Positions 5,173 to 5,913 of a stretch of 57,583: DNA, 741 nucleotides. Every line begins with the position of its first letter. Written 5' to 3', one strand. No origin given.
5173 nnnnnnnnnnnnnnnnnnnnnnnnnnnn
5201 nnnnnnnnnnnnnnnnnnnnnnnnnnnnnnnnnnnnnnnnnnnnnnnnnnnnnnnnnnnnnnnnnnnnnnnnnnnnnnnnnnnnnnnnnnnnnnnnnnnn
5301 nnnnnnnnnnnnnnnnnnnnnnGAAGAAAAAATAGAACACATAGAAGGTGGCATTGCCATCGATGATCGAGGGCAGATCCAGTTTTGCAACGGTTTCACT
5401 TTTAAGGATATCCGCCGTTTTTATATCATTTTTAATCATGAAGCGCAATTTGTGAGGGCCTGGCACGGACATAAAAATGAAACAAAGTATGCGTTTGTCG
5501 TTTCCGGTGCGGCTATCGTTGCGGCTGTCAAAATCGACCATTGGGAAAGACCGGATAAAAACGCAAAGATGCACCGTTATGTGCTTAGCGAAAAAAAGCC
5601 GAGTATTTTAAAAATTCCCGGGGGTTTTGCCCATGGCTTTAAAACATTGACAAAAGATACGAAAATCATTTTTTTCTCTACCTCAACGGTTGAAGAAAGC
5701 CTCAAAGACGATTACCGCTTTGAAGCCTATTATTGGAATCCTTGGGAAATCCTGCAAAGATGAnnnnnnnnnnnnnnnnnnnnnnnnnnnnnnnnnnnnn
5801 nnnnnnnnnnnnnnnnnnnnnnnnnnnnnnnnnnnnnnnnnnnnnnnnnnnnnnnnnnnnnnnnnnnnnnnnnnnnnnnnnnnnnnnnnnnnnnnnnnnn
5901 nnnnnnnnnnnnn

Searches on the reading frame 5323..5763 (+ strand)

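Call 39: search_protein_families(library=pfam, proteins=[window:5323-5763:+], max_evalue=0.001)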
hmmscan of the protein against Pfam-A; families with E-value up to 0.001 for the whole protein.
window:5323-5763:+ (146 aa): 3 families
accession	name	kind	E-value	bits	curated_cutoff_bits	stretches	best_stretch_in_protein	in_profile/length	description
PF00908.23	dTDP_sugar_isom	-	1.6e-09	38.1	27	1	37-122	47-132/168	dTDP-4-dehydrorhamnose 3,5-epimerase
PF05523.17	FdtA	-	6.8e-05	23.1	23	1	13-68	12-69/131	WxcM-like, C-terminal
PF14667.12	Polysacc_synt_C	-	0.00014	22.3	28.7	1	37-122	23-101/111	Polysaccharide biosynthesis C-terminal domain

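Call 80: search_protein_families(library=ncbifam, proteins=[window:5323-5763:+], max_evalue=1e-8)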
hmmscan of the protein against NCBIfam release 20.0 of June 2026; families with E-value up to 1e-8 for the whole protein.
window:5323-5763:+ (146 aa): 0 families
